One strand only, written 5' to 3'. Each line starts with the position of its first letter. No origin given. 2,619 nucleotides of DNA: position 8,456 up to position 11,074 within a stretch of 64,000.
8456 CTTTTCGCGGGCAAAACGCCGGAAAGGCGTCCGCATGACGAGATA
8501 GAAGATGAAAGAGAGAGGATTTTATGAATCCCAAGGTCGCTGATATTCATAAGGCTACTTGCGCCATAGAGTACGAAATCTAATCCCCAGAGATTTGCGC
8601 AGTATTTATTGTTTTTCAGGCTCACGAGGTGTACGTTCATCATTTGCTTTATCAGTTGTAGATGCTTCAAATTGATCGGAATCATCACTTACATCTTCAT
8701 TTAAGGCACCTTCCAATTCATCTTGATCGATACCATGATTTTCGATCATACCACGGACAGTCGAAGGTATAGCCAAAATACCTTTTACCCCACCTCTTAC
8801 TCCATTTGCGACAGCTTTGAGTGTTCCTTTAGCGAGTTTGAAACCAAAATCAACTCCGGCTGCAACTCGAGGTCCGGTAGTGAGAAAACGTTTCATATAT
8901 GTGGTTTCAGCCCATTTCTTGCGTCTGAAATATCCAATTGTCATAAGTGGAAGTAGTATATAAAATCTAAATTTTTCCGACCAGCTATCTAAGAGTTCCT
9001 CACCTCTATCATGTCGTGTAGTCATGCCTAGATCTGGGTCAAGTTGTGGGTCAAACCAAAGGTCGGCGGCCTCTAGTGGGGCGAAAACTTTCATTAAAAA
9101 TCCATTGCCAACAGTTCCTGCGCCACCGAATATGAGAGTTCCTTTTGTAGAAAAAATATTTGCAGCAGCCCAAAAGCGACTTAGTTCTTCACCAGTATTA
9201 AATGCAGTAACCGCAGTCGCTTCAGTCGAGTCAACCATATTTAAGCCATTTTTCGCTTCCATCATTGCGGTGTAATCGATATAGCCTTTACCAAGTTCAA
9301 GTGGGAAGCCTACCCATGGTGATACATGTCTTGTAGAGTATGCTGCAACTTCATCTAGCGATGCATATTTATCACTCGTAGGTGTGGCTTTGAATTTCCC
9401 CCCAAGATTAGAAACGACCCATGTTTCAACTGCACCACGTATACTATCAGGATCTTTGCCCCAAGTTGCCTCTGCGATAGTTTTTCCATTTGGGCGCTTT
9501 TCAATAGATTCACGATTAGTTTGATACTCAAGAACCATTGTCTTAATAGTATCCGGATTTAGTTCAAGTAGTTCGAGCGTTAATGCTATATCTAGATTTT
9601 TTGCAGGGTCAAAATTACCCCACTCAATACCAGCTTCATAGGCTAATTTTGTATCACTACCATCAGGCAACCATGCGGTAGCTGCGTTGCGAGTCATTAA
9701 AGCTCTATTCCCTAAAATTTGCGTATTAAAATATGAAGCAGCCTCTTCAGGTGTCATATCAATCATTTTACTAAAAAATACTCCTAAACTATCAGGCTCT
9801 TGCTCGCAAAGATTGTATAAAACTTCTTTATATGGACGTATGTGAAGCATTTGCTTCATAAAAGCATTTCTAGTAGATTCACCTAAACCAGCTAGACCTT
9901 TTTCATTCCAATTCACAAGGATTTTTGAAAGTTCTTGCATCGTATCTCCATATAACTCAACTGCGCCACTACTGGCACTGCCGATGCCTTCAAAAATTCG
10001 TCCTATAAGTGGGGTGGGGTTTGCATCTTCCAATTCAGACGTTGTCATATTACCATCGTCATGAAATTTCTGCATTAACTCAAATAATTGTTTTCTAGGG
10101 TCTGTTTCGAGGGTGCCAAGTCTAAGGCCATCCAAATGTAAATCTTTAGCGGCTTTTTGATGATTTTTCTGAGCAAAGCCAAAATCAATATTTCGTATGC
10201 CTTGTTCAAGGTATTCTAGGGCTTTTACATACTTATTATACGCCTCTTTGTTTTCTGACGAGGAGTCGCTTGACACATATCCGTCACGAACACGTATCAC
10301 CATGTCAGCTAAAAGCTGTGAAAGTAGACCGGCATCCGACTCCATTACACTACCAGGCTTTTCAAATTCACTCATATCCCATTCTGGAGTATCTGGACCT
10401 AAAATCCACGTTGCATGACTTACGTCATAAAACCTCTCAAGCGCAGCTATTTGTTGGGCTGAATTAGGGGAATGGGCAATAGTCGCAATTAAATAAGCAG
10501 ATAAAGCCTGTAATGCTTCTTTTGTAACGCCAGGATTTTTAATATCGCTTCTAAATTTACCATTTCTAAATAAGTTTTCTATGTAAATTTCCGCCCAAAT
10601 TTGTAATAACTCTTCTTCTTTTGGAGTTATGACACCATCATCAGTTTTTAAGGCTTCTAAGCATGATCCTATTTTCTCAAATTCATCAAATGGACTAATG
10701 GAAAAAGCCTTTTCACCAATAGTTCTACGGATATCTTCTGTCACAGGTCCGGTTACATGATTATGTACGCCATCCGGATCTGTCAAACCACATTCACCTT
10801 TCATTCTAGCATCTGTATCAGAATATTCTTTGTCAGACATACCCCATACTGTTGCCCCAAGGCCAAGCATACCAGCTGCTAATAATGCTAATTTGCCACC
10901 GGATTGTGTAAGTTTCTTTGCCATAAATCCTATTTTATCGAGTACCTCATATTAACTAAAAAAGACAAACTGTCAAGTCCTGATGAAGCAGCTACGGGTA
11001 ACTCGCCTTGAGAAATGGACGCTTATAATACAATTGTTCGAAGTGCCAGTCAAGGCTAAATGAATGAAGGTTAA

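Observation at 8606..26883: An 18.3-kb cluster of giant orphan membrane proteins with a single muralytic module: candidate undescribed envelope-spanning, cell-contact or export system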

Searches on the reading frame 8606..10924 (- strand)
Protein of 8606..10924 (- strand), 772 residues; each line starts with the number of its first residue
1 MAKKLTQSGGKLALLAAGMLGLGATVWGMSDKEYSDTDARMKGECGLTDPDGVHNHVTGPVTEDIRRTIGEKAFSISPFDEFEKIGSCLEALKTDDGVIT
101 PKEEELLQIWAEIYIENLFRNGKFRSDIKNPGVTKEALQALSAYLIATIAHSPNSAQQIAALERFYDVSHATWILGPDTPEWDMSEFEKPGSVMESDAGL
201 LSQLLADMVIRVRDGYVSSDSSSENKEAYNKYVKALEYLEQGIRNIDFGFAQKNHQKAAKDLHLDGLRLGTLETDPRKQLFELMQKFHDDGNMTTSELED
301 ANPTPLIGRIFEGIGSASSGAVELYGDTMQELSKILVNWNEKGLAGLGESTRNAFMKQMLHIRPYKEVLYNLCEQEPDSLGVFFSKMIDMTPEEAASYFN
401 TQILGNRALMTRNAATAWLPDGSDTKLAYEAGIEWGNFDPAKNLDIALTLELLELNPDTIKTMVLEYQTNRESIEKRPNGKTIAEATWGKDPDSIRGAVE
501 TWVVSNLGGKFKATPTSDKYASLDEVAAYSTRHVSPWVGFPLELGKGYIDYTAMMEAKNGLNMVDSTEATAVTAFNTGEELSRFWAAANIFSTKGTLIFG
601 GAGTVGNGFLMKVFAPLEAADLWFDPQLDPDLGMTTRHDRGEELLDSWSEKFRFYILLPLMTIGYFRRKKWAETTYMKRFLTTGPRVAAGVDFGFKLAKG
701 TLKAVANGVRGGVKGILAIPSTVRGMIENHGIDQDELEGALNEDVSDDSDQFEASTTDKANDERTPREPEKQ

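Call 3: search_protein_families(library=pfam, proteins=[window:8606-10924:-], max_evalue=0.1)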
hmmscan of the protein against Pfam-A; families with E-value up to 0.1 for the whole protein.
window:8606-10924:- (772 aa): 1 family
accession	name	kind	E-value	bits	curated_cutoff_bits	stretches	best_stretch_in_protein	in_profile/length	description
PF04212.24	MIT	-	0.014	16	30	1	217-244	12-39/66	MIT (microtubule interacting and transport) domain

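Call 11: search_protein_families(library=phrogs, proteins=[window:8606-10924:-], max_evalue=0.1)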
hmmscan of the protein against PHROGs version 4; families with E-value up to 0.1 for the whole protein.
window:8606-10924:- (772 aa): 0 families

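Call 12: search_protein_families(library=ncbifam, proteins=[window:8606-10924:-], max_evalue=0.1)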
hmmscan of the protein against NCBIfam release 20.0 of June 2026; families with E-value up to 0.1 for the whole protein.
window:8606-10924:- (772 aa): 0 families

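Call 21: search_solved_structures(query=window:8606-10924:-, max_evalue=1)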
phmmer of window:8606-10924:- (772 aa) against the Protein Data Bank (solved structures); distinct sequences matched with E-value up to 1: 0.

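Call 34: search_protein_families(library=padloc, proteins=[window:8606-10924:-], max_evalue=0.1)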
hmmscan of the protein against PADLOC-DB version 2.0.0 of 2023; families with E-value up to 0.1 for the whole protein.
window:8606-10924:- (772 aa): 0 families

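Call 48: search_protein_representatives(alignment_id=A1)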
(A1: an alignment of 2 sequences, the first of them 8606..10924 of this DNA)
Query: 2 sequences, 977 profile positions. Proteins with E-value up to 0.001 (for the whole library): 7; up to 1e-10: 7; up to 1e-30: 5. The best 7 are listed.
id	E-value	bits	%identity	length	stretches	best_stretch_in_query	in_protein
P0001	0.0e+00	1719.4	-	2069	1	1-977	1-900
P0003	0.0e+00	1342.6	-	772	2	68-939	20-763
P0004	1.1e-112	394.1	-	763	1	80-830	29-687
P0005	5.4e-77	276.0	-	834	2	164-812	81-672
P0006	6.1e-32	126.8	-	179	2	733-835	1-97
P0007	8.8e-24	99.8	-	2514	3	22-310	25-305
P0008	2.2e-18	82.0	-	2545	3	431-619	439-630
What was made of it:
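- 8606..10924 (-): g772. It has an N-terminal membrane anchor or signal (residues 12-30, nt 10835-10891), then a large all-alpha domain with two invariant Cys (C45, C88), and weakly hydrophobic C-terminal helices. It is a paralogue of the giant's N-terminal module; the core is residues 159-488, nt 9461-10450. Homologues are P0004, P0005 and P0006 (call 48).
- This family has five relatives among 1.84 billion representative proteins (call 48).
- Tried and rejected: The exhaustive HMMER run (call 48) was what found the family.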

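Call 52: find_encoding_contigs(protein=P0007, flank=10000, max_places=4)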
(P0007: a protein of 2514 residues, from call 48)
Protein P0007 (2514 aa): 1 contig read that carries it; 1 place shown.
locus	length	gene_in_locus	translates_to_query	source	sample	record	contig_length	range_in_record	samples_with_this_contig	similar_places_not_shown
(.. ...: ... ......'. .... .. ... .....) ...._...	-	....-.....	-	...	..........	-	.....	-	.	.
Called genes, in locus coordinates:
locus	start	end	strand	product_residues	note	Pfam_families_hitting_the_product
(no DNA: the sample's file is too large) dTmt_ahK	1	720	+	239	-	?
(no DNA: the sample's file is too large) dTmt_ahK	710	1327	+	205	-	-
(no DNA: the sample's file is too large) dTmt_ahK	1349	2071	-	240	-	-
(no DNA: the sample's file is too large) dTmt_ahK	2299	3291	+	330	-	-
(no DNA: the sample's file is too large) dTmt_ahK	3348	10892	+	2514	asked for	-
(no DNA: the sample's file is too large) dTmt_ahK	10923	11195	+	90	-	-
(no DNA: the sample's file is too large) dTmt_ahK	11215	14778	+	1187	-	-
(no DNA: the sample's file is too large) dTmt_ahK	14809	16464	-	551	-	-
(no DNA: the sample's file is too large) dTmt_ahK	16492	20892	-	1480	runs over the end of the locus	-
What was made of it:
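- A JGI contig has the same order (call 52).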

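Call 53: find_encoding_contigs(protein=P0004, flank=10000, max_places=4)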
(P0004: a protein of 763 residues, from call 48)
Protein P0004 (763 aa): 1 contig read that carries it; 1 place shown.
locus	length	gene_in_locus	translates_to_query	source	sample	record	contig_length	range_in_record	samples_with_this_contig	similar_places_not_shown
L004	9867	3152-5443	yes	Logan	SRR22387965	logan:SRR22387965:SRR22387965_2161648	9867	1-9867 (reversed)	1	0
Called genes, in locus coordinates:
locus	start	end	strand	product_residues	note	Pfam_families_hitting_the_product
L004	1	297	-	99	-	?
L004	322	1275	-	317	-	-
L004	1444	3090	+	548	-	-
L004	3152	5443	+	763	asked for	-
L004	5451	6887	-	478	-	-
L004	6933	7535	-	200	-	-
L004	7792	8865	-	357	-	-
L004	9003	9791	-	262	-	-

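Call 54: find_encoding_contigs(protein=P0008, flank=10000, max_places=4)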
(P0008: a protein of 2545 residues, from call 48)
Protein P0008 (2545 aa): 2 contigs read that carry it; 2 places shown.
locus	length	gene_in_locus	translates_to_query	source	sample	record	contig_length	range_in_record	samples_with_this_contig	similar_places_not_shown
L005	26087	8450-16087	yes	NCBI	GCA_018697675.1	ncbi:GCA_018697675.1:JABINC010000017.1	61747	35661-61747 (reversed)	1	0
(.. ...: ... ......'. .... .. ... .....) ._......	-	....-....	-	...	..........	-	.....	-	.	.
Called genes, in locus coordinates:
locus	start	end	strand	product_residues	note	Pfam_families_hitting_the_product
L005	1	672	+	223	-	?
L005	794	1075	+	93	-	PF01016:Ribosomal_L27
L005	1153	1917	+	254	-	-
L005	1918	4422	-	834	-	-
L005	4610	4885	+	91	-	PF00111:Fer2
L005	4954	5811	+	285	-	PF08843:AbiEii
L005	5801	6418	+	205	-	-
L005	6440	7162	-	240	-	-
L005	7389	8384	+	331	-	-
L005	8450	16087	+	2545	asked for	-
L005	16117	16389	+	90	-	-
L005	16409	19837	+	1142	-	-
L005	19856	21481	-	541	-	-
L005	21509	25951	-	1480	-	-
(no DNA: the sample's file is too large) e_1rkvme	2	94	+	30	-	?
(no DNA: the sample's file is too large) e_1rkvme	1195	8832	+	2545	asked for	-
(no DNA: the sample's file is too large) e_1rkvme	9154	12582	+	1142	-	-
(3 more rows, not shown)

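Call 55: find_encoding_contigs(protein=P0005, flank=10000, max_places=4)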
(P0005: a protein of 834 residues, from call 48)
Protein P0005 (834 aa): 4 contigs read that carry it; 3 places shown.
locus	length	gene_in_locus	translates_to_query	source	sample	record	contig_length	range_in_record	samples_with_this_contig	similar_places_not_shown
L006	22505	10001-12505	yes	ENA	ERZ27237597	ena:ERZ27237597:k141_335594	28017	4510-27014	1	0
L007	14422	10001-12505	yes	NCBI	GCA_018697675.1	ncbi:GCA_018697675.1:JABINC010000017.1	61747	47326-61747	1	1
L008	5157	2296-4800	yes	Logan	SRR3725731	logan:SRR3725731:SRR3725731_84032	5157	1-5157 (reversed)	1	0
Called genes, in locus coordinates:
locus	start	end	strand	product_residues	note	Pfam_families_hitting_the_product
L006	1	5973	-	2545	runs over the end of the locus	-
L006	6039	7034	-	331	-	-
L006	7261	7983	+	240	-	-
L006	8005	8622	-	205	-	-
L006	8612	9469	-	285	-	PF08843:AbiEii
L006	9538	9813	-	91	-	PF00111:Fer2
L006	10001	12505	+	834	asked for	-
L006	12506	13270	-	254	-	-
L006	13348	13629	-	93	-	PF01016:Ribosomal_L27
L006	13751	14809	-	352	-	-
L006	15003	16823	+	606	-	PF01551:Peptidase_M23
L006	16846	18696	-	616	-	PF00009:GTP_EFTU, PF03144:GTP_EFTU_D2 (weak), PF00679:EFG_C, PF06421:LepA_C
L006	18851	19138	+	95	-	-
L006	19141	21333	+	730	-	-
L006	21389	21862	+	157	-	PF12666:PrgI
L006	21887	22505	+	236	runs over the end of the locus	PF26593:TraC-like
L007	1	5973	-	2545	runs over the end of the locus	-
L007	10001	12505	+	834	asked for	-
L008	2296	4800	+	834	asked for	-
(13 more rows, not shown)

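Call 63: find_related_loci(query=A4, collection=metagenome_contigs, flank=10000)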
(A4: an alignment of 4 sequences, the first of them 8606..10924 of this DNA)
Query A4 (772 aa) in metagenome_contigs; peptide patterns used: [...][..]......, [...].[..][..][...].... (x = any residue, [..] = any of these).
178 stretches matched a pattern, but none encodes a relative of the query by tblastn (E <= 1e-3).

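Call 68: search_protein_families(library=pfam, proteins=[P0008, P0007, L005:21509-25951:-, L005:16409-19837:+, L005:19856-21481:-, L005:7389-8384:+, L005:16117-16389:+, L004:1444-3090:+, L004:5451-6887:-, L004:6933-7535:-], max_evalue=0.05)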
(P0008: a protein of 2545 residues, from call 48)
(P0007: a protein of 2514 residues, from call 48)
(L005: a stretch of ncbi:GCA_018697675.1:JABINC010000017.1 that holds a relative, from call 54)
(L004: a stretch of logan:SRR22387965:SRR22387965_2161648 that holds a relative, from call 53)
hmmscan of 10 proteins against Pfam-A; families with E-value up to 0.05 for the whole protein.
P0008 (2545 aa): 0 families

P0007 (2514 aa): 0 families

L005:21509-25951:- (1480 aa): 0 families

L005:16409-19837:+ (1142 aa): 0 families

L005:19856-21481:- (541 aa): 0 families

L005:7389-8384:+ (331 aa): 0 families

L005:16117-16389:+ (90 aa): 0 families

L004:1444-3090:+ (548 aa): 1 family
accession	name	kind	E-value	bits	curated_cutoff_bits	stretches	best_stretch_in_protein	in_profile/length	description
PF14700.11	RPOL_N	-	0.0083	16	30.1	1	90-189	7-107/334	DNA-directed RNA polymerase N-terminal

L004:5451-6887:- (478 aa): 0 families

L004:6933-7535:- (200 aa): 0 families
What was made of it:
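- On SLT / family-1 lytic transglycosylase domain (PF01464): The relatives r1142 and a548 do not reach E 0.05 on their own (call 68).
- On Polymorphic toxins (RHS/YD, LXG, CDI, T6SS/T7SS effectors): Pfam, NCBIfam and PADLOC show no such domain (calls 3, 12, 34, 68).
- On Giant repeat adhesins or CPR giant surface proteins: There are no adhesion domains (calls 3, 68).
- Closest known: Patescibacteria / monoderm-type type IV secretion system. Different: No cluster protein matches any T4SS profile (calls 3, 12, 68).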

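Call 87: predict_structure(alignment_id=A7)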
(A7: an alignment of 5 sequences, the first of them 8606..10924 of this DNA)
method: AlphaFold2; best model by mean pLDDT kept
length: 772 residues; sequences in the alignment: 5
mean_pLDDT: 45.0   pTM: 0.36
mean pLDDT of the five models: 45.0, 42.3, 41.4, 39.8, 39.3
residues with pLDDT >= 90: 0; 70-90: 101; 50-70: 218; < 50: 453
segments of 3 or more residues with pLDDT < 50: 1-35, 49-64, 123-127, 169-193, 218-224, 247-275, 291-331, 435-437, 476-478, 486-772
pLDDT, mean of each block of 10 residues (from residue 1): 25 27 25 45 54 39 51 54 64 63 69 69 52 68 73 66 57 34 42 53 65 57 50 62 48 43 37 48 64 34 25 26 39 54 56 63 71 81 79 87 85 75 56 50 73 79 74 52 49 31 29 28 25 22 24 25 22 25 27 23 24 26 29 33 33 32 29 27 25 30 31 28 29 31 23 23 23 20
secondary structure, 60 per line:
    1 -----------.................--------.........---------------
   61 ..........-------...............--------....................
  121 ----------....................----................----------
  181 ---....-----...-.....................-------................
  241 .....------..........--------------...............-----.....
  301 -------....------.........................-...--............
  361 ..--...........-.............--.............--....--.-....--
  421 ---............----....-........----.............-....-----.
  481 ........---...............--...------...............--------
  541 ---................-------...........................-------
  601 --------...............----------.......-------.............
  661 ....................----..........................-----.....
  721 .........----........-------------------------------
elements in order (helices of 4 or more, strands of 3 or more residues): H12-28 H37-45 H61-70 H78-92 H101-120 H131-150 H155-170 H184-187 H197-217 H225-245 H252-261 H276-290 H296-300 H308-311 H318-342 H349-362 H365-375 H377-389 H392-404 H407-410 H415-418 H424-435 H440-443 H446-452 H457-469 H471-474 H480-488 H492-506 H518-532 H544-559 H567-593 H609-623 H634-640 H648-680 H685-710 H716-729 H734-741
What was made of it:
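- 8606..10924 (-): AF2 predicts all-alpha at pLDDT 45 (call 87).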

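Call 91: fold_search(model_id=the predicted structure, library=pdb)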
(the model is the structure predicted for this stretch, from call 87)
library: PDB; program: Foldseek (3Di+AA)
matches with E <= 10: 369; with E <= 0.001: 0
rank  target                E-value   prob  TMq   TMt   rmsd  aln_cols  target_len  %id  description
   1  9ce3_C                4.1e-02  0.18  0.09  0.10  96.3       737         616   15  Structure of the TSC:WIPI3 lysosomal recruitment complex (released 2024-12-04)
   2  9b2a_A                9.7e-02  0.11  0.09  0.08  31.8       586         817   10  Cryo-EM structure of the mouse TRPM3 alpha 2 channel in complex with the neurosteroid pregnenolone sulfate and the syn (released 2025-01-22)
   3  7kzn_C                1.5e-01  0.08  0.07  0.06  62.8       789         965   12  Outer dynein arm core subcomplex from C. reinhardtii (released 2021-01-20)
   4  7vys_r                1.5e-01  0.12  0.09  0.13  23.3       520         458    9  Membrane arm of active state CI from Q1-NADH dataset (released 2022-12-14)
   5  9qhn_A                1.6e-01  0.11  0.10  0.09  30.6       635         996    9  Cryo-EM structure of mouse TRPM3 alpha 2 in APO state (released 2026-02-11)
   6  9og9                  1.7e-01  0.21  0.12  0.11  23.1       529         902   12  Cryo-EM structure of human full-length XPO1 (unliganded) (released 2025-11-26)
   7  6luq                  1.9e-01  0.09  0.09  0.12  24.7       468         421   11  Haloperidol bound D2 dopamine receptor structure inspired discovery of subtype selective ligands (released 2020-03-04)
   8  9o7z_A                2.1e-01  0.11  0.10  0.09  33.2       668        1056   10  Cryo-EM structure of apo rabbit TRPM3 having 1 resting and 3 activated subunits at 18 degrees Celsius (released 2025-12-17)
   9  4ntj                  2.3e-01  0.09  0.08  0.11  27.9       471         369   10  Structure of the human P2Y12 receptor in complex with an antithrombotic drug (released 2014-03-26)
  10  7kzm_C                2.7e-01  0.06  0.08  0.02  66.7       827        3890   12  Outer dynein arm bound to doublet microtubules from C. reinhardtii (released 2021-01-20)
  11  5swf_A                3.6e-01  0.10  0.09  0.16  24.6       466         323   10  The structure of the PP2A B56 subunit double phosphorylated BubR1 complex (released 2016-11-30)
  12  8dd7_B                4.3e-01  0.08  0.10  0.10  29.4       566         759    8  The Cryo-EM structure of Drosophila Cryptochrome in complex with Timeless (released 2023-02-15)
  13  6p7v_A                4.7e-01  0.04  0.08  0.10  26.1       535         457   10  Structure of the K. lactis CBF3 core (released 2019-09-11)
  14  8edo_B                4.9e-01  0.14  0.13  0.19  19.6       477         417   10  Cryo-EM structure of the full-length human NF1 dimer (released 2023-09-20)
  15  7ezc_B                4.9e-01  0.09  0.09  0.15  25.7       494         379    8  Adenosine A2a receptor mutant-I92N (released 2022-04-13)
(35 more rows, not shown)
